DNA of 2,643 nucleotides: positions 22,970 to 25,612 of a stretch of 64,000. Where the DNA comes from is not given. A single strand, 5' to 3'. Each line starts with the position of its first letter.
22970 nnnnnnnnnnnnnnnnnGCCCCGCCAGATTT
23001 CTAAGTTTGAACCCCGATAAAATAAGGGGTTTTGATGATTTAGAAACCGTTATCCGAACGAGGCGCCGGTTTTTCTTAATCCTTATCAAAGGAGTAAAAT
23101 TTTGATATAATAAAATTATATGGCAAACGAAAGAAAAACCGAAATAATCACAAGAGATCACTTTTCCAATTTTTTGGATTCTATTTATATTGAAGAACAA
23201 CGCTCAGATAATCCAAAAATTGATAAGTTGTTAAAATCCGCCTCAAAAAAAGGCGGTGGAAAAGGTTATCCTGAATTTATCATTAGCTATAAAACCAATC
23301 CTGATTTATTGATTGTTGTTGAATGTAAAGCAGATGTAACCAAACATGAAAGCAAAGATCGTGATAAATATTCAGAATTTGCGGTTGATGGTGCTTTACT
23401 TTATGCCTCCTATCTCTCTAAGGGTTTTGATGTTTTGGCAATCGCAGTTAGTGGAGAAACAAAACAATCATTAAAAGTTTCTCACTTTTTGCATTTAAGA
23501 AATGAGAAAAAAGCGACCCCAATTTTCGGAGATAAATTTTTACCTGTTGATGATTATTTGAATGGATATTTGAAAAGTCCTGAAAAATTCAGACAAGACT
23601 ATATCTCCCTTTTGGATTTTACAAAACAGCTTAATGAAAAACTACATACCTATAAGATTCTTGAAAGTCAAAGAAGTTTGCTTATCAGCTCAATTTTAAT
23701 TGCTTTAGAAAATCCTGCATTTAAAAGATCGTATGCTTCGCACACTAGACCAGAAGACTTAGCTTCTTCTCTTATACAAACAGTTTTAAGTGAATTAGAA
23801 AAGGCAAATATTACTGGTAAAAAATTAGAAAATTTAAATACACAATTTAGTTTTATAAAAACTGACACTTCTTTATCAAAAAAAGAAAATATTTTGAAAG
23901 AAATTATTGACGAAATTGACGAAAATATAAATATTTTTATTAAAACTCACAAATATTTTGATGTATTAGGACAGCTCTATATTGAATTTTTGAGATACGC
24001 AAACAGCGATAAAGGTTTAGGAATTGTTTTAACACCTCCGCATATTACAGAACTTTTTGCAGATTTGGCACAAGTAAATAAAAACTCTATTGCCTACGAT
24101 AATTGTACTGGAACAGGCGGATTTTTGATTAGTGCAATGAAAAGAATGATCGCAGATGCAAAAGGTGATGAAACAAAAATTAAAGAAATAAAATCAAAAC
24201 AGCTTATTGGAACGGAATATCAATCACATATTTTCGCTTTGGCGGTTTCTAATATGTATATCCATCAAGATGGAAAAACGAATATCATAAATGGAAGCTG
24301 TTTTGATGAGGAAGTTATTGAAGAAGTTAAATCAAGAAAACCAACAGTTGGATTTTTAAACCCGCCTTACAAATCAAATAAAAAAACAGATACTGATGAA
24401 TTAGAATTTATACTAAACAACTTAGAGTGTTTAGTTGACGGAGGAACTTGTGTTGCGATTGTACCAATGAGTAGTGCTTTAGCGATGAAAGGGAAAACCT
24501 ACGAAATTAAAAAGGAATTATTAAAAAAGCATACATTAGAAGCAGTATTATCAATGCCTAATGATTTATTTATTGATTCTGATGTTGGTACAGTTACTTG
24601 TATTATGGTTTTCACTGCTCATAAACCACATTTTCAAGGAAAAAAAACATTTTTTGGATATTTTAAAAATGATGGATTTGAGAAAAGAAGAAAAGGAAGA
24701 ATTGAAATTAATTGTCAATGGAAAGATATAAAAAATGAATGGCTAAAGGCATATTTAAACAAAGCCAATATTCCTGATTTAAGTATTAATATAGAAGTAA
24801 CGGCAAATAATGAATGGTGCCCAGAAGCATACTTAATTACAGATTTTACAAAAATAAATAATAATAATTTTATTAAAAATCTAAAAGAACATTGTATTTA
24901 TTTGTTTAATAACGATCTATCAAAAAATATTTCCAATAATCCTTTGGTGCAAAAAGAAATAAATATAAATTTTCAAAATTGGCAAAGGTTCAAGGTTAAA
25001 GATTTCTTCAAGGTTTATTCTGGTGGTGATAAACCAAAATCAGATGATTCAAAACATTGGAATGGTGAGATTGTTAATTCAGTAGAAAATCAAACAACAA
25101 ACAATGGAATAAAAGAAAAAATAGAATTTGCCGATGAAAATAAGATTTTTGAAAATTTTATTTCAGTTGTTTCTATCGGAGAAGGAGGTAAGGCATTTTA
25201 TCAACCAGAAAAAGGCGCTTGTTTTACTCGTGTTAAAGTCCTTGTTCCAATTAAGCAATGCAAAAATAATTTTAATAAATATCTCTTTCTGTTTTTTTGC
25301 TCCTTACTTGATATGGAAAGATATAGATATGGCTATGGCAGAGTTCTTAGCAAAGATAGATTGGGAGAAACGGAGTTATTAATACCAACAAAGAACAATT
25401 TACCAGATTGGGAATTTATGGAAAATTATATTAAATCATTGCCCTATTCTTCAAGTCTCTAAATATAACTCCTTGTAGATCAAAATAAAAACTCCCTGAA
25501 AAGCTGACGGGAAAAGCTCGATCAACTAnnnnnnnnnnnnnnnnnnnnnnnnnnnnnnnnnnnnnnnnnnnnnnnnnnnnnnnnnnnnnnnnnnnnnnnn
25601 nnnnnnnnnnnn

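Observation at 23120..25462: Fused nuclease-methyltransferase-specificity polypeptide (Type IIG-like R-M) directly downstream of the tRNA cluster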

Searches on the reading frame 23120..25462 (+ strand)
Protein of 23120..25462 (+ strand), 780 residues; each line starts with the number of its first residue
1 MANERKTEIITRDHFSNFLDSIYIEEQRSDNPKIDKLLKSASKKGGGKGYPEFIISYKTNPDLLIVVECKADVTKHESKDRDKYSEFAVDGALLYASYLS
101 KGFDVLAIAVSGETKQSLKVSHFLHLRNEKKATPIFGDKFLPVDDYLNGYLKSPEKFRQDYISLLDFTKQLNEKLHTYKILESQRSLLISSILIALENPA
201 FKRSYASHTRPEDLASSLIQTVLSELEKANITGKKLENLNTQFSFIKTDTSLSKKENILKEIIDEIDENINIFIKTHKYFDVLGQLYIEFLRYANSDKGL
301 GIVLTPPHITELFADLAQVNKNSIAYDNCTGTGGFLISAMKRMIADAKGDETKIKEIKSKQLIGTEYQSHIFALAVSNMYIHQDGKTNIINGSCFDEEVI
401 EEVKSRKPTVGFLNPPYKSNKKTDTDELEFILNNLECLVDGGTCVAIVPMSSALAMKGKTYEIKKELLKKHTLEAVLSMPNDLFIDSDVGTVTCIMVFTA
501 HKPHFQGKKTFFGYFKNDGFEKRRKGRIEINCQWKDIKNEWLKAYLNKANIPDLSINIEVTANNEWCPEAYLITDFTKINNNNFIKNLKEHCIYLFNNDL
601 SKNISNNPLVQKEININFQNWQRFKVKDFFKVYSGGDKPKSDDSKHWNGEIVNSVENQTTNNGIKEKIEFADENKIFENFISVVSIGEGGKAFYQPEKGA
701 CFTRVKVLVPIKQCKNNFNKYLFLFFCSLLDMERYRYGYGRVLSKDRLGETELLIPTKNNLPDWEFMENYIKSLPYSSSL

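Call 3: search_protein_families(library=pfam, proteins=[window:23120-25462:+], max_evalue=0.1)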
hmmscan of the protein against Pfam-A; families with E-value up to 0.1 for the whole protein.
window:23120-25462:+ (780 aa): 4 families
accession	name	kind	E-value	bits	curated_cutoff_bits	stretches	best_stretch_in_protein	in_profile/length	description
PF02384.22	N6_Mtase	-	5.8e-28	98.5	20.4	1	281-589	4-300/311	N-6 DNA Methylase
PF01420.25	Methylase_S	-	3.4e-16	60.3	22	1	620-772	3-154/168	Type I restriction modification DNA specificity domain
PF01728.25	FtsJ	-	0.093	13.1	24.1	0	319-405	19-86/181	FtsJ-like methyltransferase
PF05175.20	MTS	-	0.097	12.7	23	0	371-447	65-139/170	Methyltransferase small domain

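Call 4: search_protein_families(library=ncbifam, proteins=[window:23120-25462:+], max_evalue=0.1)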
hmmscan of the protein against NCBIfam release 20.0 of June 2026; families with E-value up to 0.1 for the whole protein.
window:23120-25462:+ (780 aa): 3 families
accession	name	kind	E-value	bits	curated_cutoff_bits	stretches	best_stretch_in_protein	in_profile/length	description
TIGR03534.1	RF_mod_PrmC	equivalog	0.00025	20.6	199.1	1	316-425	81-174/253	peptide chain release factor N(5)-glutamine methyltransferase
NF047738.1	antiphage_MADS2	equivalog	0.00048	18.5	720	1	281-378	292-387/654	methylation-associated defense system DNA methyltransferase MAD2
TIGR01177.1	TIGR01177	hypoth_equivalog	0.082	12.2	316.55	0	306-339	167-200/330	TIGR01177 family methyltransferase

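Call 5: search_solved_structures(query=window:23120-25462:+, max_evalue=1, show_alignments=3)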
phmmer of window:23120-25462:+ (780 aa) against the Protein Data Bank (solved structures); distinct sequences matched with E-value up to 1: 9.
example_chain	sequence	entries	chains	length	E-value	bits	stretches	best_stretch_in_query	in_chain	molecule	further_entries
2okc_A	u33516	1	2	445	1.1e-10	43.6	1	245-503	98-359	Type I restriction enzyme StySJI M protein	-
7vru_B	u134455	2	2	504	8.4e-09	37.3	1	246-426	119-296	Site-specific DNA-methyltransferase (adenine-specific)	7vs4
5ybb_A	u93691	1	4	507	1.1e-08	37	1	259-497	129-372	Type I restriction-modification system methyltransferase subunit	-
2y7c_B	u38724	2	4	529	3.8e-06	28.6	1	245-499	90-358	TYPE I RESTRICTION ENZYME ECOKI M PROTEIN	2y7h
2ar0_A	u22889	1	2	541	4e-06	28.5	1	245-499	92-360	Type I restriction enzyme EcoKI M protein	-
3khk_A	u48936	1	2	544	1.7e-05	26.4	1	218-382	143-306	Type I restriction-modification system methylation subunit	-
7vru_A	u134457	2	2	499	2.4e-05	25.9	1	237-396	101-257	Site-specific DNA-methyltransferase (adenine-specific)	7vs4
3ufb_A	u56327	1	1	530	7.7e-05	24.2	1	258-485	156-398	Type I restriction-modification system methyltransferase subunit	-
3lkd_A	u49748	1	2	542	0.16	13.2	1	281-496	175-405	Type I restriction-modification system methyltransferase subunit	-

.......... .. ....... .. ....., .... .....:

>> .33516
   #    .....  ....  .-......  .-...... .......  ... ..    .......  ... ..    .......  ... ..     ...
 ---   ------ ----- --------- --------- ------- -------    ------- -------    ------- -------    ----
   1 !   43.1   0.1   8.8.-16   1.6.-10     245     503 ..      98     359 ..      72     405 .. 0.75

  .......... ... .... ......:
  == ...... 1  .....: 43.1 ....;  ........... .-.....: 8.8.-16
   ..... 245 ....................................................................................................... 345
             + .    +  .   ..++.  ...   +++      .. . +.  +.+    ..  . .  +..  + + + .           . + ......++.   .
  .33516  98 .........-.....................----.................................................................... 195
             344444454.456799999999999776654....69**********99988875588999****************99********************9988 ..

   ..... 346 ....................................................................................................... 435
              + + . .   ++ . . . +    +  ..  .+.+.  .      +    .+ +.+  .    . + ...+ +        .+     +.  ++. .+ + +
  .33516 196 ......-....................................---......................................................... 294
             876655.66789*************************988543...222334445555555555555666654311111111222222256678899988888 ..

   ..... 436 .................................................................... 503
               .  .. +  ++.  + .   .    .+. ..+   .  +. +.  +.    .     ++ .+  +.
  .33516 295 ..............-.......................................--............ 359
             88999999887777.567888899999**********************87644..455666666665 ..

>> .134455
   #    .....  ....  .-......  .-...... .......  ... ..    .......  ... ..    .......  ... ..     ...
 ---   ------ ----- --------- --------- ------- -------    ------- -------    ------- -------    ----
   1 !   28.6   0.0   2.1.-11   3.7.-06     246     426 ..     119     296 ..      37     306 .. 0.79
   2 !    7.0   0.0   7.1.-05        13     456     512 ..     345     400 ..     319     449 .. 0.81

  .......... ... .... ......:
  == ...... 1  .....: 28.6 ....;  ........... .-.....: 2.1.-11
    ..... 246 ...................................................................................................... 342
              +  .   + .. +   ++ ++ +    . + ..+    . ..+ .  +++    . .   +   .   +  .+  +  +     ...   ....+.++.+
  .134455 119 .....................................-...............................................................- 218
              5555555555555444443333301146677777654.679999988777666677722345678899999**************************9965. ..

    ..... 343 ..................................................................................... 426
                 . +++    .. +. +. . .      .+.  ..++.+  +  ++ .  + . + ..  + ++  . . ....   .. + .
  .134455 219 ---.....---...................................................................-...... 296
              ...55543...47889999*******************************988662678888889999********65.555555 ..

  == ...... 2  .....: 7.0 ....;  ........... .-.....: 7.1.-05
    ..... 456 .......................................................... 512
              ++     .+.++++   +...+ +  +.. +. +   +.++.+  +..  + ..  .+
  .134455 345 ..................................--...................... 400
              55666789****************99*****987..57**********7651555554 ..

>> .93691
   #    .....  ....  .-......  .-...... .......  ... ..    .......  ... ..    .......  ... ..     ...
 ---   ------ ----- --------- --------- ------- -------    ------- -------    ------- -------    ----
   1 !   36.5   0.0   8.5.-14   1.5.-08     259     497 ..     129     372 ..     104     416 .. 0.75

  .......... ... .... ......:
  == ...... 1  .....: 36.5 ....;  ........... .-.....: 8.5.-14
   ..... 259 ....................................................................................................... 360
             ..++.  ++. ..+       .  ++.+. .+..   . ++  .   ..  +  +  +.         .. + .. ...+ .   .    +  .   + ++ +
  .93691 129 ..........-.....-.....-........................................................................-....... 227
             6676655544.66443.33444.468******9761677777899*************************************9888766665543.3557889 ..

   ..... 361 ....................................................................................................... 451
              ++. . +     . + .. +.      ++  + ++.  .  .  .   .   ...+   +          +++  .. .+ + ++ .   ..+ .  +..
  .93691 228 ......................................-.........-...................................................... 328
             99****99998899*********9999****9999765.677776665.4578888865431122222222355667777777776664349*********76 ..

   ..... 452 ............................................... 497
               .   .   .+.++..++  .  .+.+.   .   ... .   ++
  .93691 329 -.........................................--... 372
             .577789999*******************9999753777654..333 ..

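Call 7: search_protein_families(library=padloc, proteins=[window:23120-25462:+], max_evalue=0.01)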
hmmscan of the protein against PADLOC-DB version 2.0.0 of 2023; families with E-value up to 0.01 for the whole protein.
window:23120-25462:+ (780 aa): 20 families
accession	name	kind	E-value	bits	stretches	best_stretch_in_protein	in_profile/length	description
PDLC03608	REase_MTase_IIG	-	6.8e-160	531.6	1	26-598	35-612/614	Type IIG restriction enzyme-methyltransferase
PDLC03602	REase_MTase_IIG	-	8.2e-65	217.6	1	15-596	15-619/637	Type IIG restriction enzyme-methyltransferase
PDLC03616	REase_MTase_IIG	-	7.4e-55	184.6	1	83-558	115-650/721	Type IIG restriction enzyme-methyltransferase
PDLC03619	REase_MTase_IIG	-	6.2e-52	174.8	1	371-594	1-244/274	Type IIG restriction enzyme-methyltransferase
PDLC03021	MTase_I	-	2.2e-36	123.7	1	198-542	63-416/491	Type I methyltransferase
PDLC04134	mad2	-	1.9e-18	64.6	1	197-524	184-468/492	mads_2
PDLC03026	MTase_I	-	2.7e-17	61.1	1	242-501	87-356/487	Type I methyltransferase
PDLC03029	MTase_I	-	1.2e-15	55.1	1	238-427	115-301/661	Type I methyltransferase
PDLC03025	MTase_I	-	6.7e-15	52.8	1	252-486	115-358/569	Type I methyltransferase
PDLC03031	MTase_I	-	1.4e-13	48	2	220-421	106-299/834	Type I methyltransferase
PDLC03591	Specificity_II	-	4.5e-12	43.6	1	610-772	170-325/341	Type II specificity subunit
PDLC03036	MTase_I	-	2.3e-11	40.8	1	255-502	169-433/635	Type I methyltransferase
PDLC03022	MTase_I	-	4e-11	40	1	247-501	133-407/857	Type I methyltransferase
PDLC03030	MTase_I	-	8e-08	29.2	1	299-407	328-446/670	Type I methyltransferase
PDLC03218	MTase_II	-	2.2e-06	24.6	1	281-390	246-354/532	Type II methyltransferase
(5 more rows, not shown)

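Call 8: find_homologous_proteins(query=window:23120-25462:+, max_evalue=0.001)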
Query window:23120-25462:+ (780 aa): 6139 proteins with E <= 0.001 among 8000 candidates; the best 120 are listed.
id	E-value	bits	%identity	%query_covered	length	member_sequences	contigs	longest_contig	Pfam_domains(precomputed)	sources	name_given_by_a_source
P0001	0.0e+0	1771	100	100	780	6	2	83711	PF02384.23,PF01420.26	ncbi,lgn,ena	ncbi:MAG: N-6 DNA methylase [Patescibacteria group bacterium]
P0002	0.0e+0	1572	88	100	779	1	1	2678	PF02384.23,PF01420.26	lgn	-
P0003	0.0e+0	1532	85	100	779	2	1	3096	PF02384.23,PF01420.26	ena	-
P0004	0.0e+0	1502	85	100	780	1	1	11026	PF02384.23,PF01420.26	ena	-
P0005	0.0e+0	1344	75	100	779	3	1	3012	PF02384.23,PF01420.26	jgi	-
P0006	0.0e+0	1324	75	100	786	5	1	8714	PF02384.23,PF01420.26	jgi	-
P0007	0.0e+0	1311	74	100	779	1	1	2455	PF02384.23,PF01420.26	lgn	-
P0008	0.0e+0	1264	71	100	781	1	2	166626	PF02384.23,PF01420.26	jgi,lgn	-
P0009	0.0e+0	1262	70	100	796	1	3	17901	PF02384.23,PF01420.26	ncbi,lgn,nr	ncbi:MAG: N-6 DNA methylase [Spirochaetes bacterium]|nr:N-6 DNA methylase [Spirochaetota bacterium]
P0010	0.0e+0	1252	75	93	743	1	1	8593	PF02384.23,PF01420.26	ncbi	-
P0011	0.0e+0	1216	72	100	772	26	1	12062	PF02384.23,PF01420.26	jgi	jgi:type I restriction-modification system DNA methylase subunit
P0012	0.0e+0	1213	71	100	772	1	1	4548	PF02384.23,PF01420.26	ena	-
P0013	0.0e+0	1193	69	100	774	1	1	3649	PF02384.23,PF01420.26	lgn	-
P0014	0.0e+0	1188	70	100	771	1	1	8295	PF02384.23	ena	-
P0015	0.0e+0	1177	70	100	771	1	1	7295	PF02384.23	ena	-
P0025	0.0e+0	1120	84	77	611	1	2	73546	PF02384.23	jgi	jgi:type I restriction enzyme M protein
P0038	0.0e+0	1113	83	77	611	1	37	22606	PF02384.23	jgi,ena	-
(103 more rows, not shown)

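Call 12: find_encoding_contigs(protein=P0025, flank=5000, max_places=3)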
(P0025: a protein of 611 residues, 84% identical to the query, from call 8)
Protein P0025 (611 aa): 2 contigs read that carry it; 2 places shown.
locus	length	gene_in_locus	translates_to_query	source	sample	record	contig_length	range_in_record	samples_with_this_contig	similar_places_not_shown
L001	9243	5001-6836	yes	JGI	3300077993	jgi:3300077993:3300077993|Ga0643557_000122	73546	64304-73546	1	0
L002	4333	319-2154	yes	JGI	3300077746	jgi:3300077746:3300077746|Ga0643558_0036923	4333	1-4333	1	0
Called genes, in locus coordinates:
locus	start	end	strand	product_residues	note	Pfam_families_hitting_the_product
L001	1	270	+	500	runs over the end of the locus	PF01514:YscJ_FliF, PF08345:YscJ_FliF_C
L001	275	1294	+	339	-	PF14842:FliG_N, PF14841:FliG_M, PF01706:FliG_C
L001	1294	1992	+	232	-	PF02108:FliH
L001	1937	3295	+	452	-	PF02874:ATP-synt_ab_N, PF00006:ATP-synt_ab, PF18269:T3SS_ATPase_C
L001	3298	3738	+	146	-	PF02050:FliJ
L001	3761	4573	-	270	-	PF02899:Phage_int_SAM_1 (weak), PF13495:Phage_int_SAM_4, PF00589:Phage_integrase, PF22823:MrpR_C_cat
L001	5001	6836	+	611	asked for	PF02384:N6_Mtase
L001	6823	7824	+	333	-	PF01420:Methylase_S (weak)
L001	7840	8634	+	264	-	PF14355:Abi_C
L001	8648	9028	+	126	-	-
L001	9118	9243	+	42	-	?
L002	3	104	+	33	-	?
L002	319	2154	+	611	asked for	PF02384:N6_Mtase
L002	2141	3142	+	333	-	PF01420:Methylase_S (weak)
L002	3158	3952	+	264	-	PF14355:Abi_C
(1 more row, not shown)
